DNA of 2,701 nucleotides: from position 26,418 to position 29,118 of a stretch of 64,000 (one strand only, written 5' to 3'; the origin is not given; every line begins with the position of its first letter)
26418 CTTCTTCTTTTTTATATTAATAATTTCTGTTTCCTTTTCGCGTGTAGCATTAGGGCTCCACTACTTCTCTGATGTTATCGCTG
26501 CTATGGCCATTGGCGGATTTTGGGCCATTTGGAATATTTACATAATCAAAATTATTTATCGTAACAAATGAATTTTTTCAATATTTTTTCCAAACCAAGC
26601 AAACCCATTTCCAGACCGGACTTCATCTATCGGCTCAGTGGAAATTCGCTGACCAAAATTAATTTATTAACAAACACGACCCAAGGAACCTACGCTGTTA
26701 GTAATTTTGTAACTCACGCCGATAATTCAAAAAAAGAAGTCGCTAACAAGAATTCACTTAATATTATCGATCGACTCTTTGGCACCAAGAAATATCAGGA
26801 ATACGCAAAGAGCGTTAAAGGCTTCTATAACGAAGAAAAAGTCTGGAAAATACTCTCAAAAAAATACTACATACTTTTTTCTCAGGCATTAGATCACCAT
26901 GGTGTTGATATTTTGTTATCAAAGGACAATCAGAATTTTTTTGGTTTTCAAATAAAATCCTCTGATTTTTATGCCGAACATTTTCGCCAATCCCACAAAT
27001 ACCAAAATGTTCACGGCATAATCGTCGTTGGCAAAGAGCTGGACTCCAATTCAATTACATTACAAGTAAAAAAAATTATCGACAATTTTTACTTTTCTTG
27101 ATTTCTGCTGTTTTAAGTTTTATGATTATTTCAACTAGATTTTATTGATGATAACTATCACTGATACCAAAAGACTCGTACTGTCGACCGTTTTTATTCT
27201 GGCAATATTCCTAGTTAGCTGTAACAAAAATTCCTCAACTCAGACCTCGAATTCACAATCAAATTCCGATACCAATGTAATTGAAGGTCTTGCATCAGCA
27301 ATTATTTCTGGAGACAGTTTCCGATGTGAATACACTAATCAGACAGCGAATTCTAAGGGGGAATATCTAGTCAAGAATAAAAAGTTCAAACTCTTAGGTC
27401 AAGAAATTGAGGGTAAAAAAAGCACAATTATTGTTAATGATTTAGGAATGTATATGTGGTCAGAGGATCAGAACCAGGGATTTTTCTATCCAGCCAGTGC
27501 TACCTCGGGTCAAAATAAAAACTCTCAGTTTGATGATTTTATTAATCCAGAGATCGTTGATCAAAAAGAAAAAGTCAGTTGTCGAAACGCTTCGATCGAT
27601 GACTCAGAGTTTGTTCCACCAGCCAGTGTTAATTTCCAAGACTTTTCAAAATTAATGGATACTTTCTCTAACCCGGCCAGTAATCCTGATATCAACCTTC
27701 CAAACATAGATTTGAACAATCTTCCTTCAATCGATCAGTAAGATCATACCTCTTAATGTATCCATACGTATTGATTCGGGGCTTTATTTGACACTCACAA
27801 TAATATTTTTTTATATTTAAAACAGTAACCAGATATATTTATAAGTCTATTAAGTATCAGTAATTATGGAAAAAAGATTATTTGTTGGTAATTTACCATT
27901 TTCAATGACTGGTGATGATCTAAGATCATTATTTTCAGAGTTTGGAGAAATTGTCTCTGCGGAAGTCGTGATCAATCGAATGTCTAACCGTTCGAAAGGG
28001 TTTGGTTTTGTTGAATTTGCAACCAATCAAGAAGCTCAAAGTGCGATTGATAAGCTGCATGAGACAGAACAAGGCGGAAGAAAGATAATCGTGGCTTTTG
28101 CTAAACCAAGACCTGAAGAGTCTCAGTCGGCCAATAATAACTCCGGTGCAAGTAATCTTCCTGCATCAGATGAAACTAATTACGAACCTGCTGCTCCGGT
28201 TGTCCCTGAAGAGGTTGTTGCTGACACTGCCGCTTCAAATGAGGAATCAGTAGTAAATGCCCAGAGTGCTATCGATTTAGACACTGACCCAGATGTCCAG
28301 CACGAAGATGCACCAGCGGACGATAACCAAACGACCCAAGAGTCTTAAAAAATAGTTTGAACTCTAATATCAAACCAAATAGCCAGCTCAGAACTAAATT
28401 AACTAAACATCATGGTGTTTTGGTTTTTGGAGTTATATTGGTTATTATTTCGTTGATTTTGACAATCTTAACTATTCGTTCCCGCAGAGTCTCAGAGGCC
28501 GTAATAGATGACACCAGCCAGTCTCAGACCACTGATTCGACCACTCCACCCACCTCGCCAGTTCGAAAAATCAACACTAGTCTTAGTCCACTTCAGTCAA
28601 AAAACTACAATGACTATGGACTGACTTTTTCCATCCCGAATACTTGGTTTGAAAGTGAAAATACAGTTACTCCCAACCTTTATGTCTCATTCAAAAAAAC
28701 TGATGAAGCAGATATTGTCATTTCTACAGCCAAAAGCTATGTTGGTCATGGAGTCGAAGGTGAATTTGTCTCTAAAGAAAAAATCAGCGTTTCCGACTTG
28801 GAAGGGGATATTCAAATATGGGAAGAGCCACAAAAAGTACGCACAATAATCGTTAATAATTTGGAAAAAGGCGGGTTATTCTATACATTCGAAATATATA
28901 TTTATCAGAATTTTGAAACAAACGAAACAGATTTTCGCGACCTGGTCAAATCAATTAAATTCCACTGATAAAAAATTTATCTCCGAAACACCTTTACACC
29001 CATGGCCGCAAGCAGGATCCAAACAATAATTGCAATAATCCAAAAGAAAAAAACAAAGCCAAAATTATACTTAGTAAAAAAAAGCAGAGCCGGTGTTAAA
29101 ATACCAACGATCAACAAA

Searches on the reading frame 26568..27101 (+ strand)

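Call 15: search_protein_families(library=ncbifam, proteins=[window:26568-27101:+], max_evalue=0.1)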
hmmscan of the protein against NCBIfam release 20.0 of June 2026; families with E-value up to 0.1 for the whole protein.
window:26568-27101:+ (177 aa): 1 family
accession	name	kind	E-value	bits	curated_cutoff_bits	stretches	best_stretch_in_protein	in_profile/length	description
NF041411.1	XopAX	subfamily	0.04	13.3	350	1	105-149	67-111/305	XopAX family type III secretion system effector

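Call 42: search_protein_families(library=pfam, proteins=[window:26568-27101:+], max_evalue=1)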
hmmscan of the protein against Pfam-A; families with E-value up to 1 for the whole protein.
window:26568-27101:+ (177 aa): 0 families

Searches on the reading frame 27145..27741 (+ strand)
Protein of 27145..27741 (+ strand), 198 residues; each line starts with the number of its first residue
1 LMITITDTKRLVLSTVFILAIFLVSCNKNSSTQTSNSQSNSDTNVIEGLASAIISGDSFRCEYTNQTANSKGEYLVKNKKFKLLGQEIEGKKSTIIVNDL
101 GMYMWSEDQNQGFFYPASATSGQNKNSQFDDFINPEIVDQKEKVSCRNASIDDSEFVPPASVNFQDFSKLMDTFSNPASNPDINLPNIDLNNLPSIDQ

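Call 15: search_protein_families(library=ncbifam, proteins=[window:27145-27741:+], max_evalue=0.1)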
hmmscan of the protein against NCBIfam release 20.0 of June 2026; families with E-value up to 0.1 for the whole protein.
window:27145-27741:+ (198 aa): 2 families
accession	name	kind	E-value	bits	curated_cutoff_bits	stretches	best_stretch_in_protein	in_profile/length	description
NF040528.1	SP_0198_lipo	equivalog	0.0084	16.1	100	1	9-82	1-74/144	SP_0198 family lipoprotein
NF050142.1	PG1828_fam_lipo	equivalog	0.018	15.8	50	1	9-49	2-44/59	PG1828 family lipoprotein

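Call 42: search_protein_families(library=pfam, proteins=[window:27145-27741:+], max_evalue=1)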
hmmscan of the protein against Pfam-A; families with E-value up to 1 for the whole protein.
window:27145-27741:+ (198 aa): 0 families

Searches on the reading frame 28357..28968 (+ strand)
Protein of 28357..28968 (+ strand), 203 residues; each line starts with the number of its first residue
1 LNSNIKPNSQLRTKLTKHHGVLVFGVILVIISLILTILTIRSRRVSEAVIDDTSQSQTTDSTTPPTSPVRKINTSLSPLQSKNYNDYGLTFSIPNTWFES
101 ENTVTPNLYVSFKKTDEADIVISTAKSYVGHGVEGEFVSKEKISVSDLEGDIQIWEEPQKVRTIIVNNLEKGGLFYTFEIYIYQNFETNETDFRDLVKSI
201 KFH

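Call 15: search_protein_families(library=ncbifam, proteins=[window:28357-28968:+], max_evalue=0.1)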
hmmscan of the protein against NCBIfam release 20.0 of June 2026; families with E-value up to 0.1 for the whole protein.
window:28357-28968:+ (203 aa): 3 families
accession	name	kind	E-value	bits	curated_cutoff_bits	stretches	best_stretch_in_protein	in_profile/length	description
TIGR03931.1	T7SS_Rv3446c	hypoth_equivalog_domain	0.012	15.9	47.6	1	25-127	5-103/194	type VII secretion-associated protein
NF045890.1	conj_pls20_p028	equivalog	0.017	14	150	1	14-116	88-182/377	pLS20_p028 family conjugation system transmembrane protein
NF006785.0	PRK09293.3-2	equivalog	0.051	12.7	477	0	26-69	130-173/291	class 1 fructose-bisphosphatase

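Call 42: search_protein_families(library=pfam, proteins=[window:28357-28968:+], max_evalue=1)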
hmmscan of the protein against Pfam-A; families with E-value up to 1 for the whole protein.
window:28357-28968:+ (203 aa): 2 families
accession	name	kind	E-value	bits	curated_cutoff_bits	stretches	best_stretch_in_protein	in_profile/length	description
PF17319.7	DUF5362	-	0.053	13.9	25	1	7-41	57-91/94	Family of unknown function (DUF5362)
PF15179.11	Myc_target_1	-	0.077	13.4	31.1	1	26-62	31-69/193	Myc target protein 1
